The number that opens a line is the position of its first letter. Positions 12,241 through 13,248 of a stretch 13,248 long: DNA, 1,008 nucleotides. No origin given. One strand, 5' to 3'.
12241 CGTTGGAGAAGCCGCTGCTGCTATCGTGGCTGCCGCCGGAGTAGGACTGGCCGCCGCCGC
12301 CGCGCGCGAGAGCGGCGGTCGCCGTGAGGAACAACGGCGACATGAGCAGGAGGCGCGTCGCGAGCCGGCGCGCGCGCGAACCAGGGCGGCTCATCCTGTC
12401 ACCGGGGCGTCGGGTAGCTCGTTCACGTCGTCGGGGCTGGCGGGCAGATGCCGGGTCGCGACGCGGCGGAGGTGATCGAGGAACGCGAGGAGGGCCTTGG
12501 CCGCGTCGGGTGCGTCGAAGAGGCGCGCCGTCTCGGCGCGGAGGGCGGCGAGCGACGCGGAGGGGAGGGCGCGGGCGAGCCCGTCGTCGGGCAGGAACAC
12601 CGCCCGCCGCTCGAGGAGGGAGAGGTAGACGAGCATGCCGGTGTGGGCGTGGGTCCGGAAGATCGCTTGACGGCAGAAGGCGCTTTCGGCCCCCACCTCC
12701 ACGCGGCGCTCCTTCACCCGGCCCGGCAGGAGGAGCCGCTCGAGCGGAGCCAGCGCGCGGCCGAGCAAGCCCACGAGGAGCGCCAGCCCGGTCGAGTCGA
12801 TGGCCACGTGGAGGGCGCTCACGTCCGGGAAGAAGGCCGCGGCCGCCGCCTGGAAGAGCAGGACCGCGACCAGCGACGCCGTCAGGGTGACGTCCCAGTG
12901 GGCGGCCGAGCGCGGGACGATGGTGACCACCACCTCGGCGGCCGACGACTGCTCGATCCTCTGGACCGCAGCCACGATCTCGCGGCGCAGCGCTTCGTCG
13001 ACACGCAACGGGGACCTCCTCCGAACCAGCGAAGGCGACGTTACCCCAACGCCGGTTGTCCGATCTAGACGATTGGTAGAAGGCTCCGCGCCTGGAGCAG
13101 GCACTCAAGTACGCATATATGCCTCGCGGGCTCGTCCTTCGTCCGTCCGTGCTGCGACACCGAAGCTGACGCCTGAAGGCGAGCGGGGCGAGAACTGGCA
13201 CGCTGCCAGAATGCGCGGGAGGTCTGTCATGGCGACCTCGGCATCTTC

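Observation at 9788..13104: Compact three-gene operon: TPM-like protein, tandem Tim44-like/zinc-ribbon protein and SPFH/zinc-ribbon protein. It is a YdjGHI-like membrane module without PspA.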

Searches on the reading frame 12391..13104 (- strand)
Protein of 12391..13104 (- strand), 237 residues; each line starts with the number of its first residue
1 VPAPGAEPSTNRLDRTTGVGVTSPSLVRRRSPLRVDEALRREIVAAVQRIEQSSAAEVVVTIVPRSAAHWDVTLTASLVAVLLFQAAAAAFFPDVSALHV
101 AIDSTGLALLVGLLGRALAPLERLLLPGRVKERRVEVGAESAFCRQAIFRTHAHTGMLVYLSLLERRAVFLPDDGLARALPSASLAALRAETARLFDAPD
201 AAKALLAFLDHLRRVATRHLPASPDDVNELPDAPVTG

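Call 5: search_protein_families(library=pfam, proteins=[window:12391-13104:-], max_evalue=0.1)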
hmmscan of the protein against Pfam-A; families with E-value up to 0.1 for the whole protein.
window:12391-13104:- (237 aa): 1 family
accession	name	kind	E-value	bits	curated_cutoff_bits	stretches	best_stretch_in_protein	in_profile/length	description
PF04536.20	TPM_phosphatase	-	0.00024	21.5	22.1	0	143-214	52-124/125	TPM domain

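Call 6: search_protein_families(library=ncbifam, proteins=[window:12391-13104:-], max_evalue=0.1)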
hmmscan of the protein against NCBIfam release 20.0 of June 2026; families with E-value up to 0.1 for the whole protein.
window:12391-13104:- (237 aa): 0 families

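Call 7: search_protein_families(library=padloc, proteins=[window:12391-13104:-], max_evalue=0.1)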
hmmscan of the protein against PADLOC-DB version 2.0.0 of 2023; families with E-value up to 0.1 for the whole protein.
window:12391-13104:- (237 aa): 0 families

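Call 13: find_encoding_contigs(protein=window:12394-13008:-, flank=10000, max_places=6)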
Protein seq(205 aa) (205 aa): 1 contig read that carries it; 1 place shown.
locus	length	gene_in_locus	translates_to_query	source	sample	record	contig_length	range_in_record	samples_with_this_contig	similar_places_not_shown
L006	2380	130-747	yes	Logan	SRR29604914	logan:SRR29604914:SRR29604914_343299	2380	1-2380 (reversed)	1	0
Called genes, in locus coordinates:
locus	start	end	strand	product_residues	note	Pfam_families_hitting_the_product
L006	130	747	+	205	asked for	-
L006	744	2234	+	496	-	PF04280:Tim44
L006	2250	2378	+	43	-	?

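Call 32: find_homologous_proteins(query=window:12394-13008:-, max_evalue=0.001)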
Query seq(205 aa) (205 aa): 333 proteins with E <= 0.001 among 8000 candidates; the best 120 are listed.
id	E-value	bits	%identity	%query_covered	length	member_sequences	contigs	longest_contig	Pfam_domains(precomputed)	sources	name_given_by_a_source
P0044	3.2e-108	378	91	100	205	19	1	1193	PF04536.21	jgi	jgi:putative membrane protein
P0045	1.4e-106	372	90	100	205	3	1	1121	-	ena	-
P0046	2.0e-104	365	88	100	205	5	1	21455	-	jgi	jgi:putative membrane protein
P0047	1.4e-100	353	86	100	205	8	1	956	-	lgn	-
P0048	1.7e-99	349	84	100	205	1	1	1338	PF04536.21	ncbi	-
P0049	4.6e-99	348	86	100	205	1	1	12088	-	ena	-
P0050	7.2e-99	347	85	100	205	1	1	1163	-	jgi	jgi:putative membrane protein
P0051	1.2e-95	337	87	95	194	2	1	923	-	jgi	jgi:putative membrane protein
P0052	1.4e-82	294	75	100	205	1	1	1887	-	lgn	-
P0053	1.0e-81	291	74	100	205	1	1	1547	-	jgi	jgi:putative membrane protein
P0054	2.0e-78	281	70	100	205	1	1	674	-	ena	-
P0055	2.3e-77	277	71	100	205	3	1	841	-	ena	-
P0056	2.0e-76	274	68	100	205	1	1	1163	-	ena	-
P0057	4.6e-76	273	69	100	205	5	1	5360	PF04536.21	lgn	-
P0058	2.1e-75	271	69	100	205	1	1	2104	-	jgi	jgi:putative membrane protein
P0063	4.5e-73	263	67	99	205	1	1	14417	PF04536.21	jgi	jgi:putative membrane protein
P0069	2.1e-70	254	65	99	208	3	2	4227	PF04536.21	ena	-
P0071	2.3e-70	254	66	99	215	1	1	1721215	PF04536.21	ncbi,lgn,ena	-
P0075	1.8e-69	251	67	99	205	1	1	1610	PF04536.21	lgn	-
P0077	6.9e-69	249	67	99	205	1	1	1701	PF04536.21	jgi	jgi:putative membrane protein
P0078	1.2e-68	249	67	98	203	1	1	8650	PF04536.21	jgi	jgi:putative membrane protein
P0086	3.3e-64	234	62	99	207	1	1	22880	PF04536.21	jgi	jgi:putative membrane protein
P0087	5.3e-64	233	64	100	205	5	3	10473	PF04536.21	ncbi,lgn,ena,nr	ncbi:MAG TPA: hypothetical protein VMU15_19525 [Anaeromyxobacter sp.]|nr:hypothetical protein [Anaer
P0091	1.2e-20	92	40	98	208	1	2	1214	PF04536.21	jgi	jgi:putative membrane protein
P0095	2.1e-18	85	32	98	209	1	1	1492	PF04536.21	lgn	-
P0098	1.3e-17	82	37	94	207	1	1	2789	PF04536.21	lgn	-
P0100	1.7e-17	82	36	97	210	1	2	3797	PF04536.21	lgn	-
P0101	4.2e-17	81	37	95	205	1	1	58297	PF04536.21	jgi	jgi:putative membrane protein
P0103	5.5e-17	80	34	96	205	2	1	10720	PF04536.21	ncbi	ncbi:MAG TPA: TPM domain-containing protein [Polyangiaceae bacterium]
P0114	8.4e-16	76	34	98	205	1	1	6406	PF04536.21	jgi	jgi:putative membrane protein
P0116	1.1e-15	76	35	98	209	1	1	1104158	PF04536.21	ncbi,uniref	ncbi:TPM domain-containing protein [Corallococcus interemptor]|uniref:TPM domain-containing protein 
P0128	4.6e-15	74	35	99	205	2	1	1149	PF04536.21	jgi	jgi:putative membrane protein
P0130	5.3e-15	74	39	64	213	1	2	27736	PF04536.21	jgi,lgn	-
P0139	1.6e-14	72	33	98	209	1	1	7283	PF04536.21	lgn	-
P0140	1.6e-14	72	32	98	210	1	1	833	PF04536.21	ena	-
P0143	1.9e-14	72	38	98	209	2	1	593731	PF04536.21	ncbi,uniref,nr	ncbi:hypothetical protein OV208_34215 [Corallococcus sp. bb12-1]|uniref:hypothetical protein n=1 Tax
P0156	6.1e-14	70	36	97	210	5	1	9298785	-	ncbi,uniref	ncbi:hypothetical protein [Melittangium boletus]|uniref:hypothetical protein n=1 Tax=Melittangium bo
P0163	1.2e-13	69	40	56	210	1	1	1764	PF04536.21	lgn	-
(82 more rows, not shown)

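Call 48: predict_structure(alignment_id=A2)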
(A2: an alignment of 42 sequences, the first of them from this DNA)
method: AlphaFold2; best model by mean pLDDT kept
length: 205 residues; sequences in the alignment: 42
mean_pLDDT: 92.5   pTM: 0.86
mean pLDDT of the five models: 92.5, 91.9, 91.9, 91.5, 91.5
residues with pLDDT >= 90: 155; 70-90: 49; 50-70: 1; < 50: 0
segments of 3 or more residues with pLDDT < 50: none
pLDDT, mean of each block of 10 residues (from residue 1): 92 95 95 90 94 97 95 96 87 89 96 89 94 96 93 97 95 98 93 79 75
secondary structure, 60 per line:
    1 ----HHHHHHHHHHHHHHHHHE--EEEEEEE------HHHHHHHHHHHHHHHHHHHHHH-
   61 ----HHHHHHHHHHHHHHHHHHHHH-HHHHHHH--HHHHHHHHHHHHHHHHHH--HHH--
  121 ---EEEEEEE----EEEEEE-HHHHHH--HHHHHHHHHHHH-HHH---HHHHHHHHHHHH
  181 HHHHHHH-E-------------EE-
elements in order: H5-21 E25-31 H38-59 H65-85 H87-93 H96-113 E124-130 E135-140 H142-147 H150-161 H169-187

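Call 50: fold_search(model_id=the predicted structure, library=pdb)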
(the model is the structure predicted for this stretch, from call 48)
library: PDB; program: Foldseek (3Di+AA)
matches with E <= 10: 63; with E <= 0.001: 2
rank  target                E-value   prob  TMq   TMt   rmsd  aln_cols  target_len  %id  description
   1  2lt2_MODEL_1_A        7.2e-07  1.00  0.61  0.84   6.3       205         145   13  NMR structure of BA42 protein from the psychrophilic bacteria Bizionia argentinensis sp. nov. (released 2013-05-22)
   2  4oa3                  3.6e-06  1.00  0.58  0.82   5.2       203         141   13  Crystal structure of the BA42 protein from BIZIONIA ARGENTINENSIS (released 2014-08-20)
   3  3pvh                  1.8e-02  1.00  0.43  0.55  12.3       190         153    7  Structural and Functional Analysis of Arabidopsis thaliana thylakoid lumen protein AtTLP18.3 (released 2011-10-26)
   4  2kw7_MODEL_1_A        2.5e-02  1.00  0.49  0.62   7.3       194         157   14  Solution NMR Structure of the N-terminal domain of protein PG_0361 from P.gingivalis, Northeast Structural Gen (released 2010-04-28)
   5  3ptj                  5.9e-02  0.98  0.32  0.41   5.3        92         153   10  Structural and functional Analysis of Arabidopsis thaliana thylakoid lumen protein AtTLP18.3 (released 2011-10-26)
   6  5anp_A                6.6e-02  1.00  0.50  0.69   9.0       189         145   10  CRYSTAL STRUCTURE OF THE BA41 PROTEIN FROM BIZIONIA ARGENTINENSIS (released 2016-11-16)
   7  8c7i                  9.3e-02  0.98  0.40  0.21  14.9       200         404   10  Crystal structure of the PS2 assembly factor Psb32 from the cyanobactium Thermosyncechococcus vestitus (formerly elongat (released 2024-01-31)
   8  8ovc_a                9.9e-02  0.99  0.44  0.60  10.8       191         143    8  Respiratory supercomplex (III2-IV2) from Mycobacterium smegmatis (released 2024-07-17)
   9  8ovc_V                1.9e-01  0.92  0.41  0.54   4.7       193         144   10  Respiratory supercomplex (III2-IV2) from Mycobacterium smegmatis (released 2024-07-17)
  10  2kpt_MODEL_1_A        2.2e-01  0.97  0.46  0.61   8.9       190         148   10  Solution NMR structure of the N-terminal domain of cg2496 protein from Corynebacterium glutamicum. Northeast S (released 2009-12-15)
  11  7tbr                  3.1e-01  0.92  0.43  0.59  13.6       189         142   14  Crystal structure of the TPM domain from the Rhodothermus marinus protein Rhom172_1776 (released 2023-01-25)
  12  8hcr_J                3.5e-01  0.95  0.45  0.62   9.1       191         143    6  Cryo-EM structure of the Mycobacterium tuberculosis cytochrome bcc:aa3 supercomplex and a novel inhibitor targeting su (released 2023-05-03)
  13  5anp_B                5.3e-01  0.80  0.41  0.57  10.0       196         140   11  CRYSTAL STRUCTURE OF THE BA41 PROTEIN FROM BIZIONIA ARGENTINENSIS (released 2016-11-16)
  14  6hwh_O                9.3e-01  0.82  0.45  0.62   8.4       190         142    7  Structure of a functional obligate respiratory supercomplex from Mycobacterium smegmatis (released 2018-11-07)
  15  6adq_J                1.0e+00  0.84  0.46  0.63   5.3       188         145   10  Respiratory Complex CIII2CIV2SOD2 from Mycobacterium smegmatis (released 2018-11-14)
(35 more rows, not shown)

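Call 63: find_encoding_contigs(protein=P0156, flank=10000, max_places=1)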
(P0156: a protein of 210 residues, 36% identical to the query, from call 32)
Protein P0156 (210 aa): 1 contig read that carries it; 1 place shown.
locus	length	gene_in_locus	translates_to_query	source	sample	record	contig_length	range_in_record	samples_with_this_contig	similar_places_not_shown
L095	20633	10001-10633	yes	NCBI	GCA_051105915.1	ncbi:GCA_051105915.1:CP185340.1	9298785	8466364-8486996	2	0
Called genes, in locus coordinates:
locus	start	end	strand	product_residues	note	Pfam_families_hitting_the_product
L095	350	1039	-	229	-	-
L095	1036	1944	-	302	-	PF01905:DevR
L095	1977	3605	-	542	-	PF27372:DevT_N, PF27281:DevT_C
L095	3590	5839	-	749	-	PF18019:Cas3_HD, PF00270:DEAD (faint), PF00271:Helicase_C (weak), PF22590:Cas3-like_C_2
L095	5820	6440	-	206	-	PF09559:Cas6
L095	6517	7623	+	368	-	-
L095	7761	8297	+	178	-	-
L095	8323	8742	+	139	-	-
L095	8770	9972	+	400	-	PF23914:TPR_CcmH_CycH (faint), PF21033:RMD1-3 (faint), PF14559:TPR_19 (faint), PF13429:TPR_15 (weak), PF13371:TPR_9 (weak), PF07719:TPR_2 (weak), PF13428:TPR_14 (weak), PF13432:TPR_16, +4 more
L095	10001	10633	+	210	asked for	-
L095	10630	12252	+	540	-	-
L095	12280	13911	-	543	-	PF01590:GAF, PF00989:PAS (weak), PF13188:PAS_8 (weak), PF08448:PAS_4, PF13426:PAS_9 (weak), PF00512:HisKA (weak), PF02518:HATPase_c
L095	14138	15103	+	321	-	-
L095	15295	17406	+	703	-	PF08448:PAS_4, PF00512:HisKA, PF02518:HATPase_c, PF00072:Response_reg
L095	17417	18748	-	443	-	PF00083:Sugar_tr, PF07690:MFS_1, PF00083:Sugar_tr, PF07690:MFS_1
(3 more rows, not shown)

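Call 74: search_protein_families(library=pfam, alignment_id=A2, max_evalue=0.01)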
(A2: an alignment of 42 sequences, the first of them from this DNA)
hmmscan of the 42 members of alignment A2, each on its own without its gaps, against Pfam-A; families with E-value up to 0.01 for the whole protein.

A. member 1, seq(205 aa): 1 family
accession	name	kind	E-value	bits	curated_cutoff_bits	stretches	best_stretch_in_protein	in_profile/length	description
PF04536.20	TPM_phosphatase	-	0.00015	22.2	22.1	0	110-182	51-124/125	TPM domain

B. families by the number of members that match (of 42 scanned): 5 families
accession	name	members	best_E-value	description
PF04536.20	TPM_phosphatase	36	5.5e-13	TPM domain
PF02110.20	HK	1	0.00099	Hydroxyethylthiazole kinase family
PF10063.14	DUF2301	1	0.002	Uncharacterized integral membrane protein (DUF2301)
PF07690.21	MFS_1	1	0.0036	Major Facilitator Superfamily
PF04883.17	HK97-gp10_like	1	0.0098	Bacteriophage HK97-gp10, putative tail-component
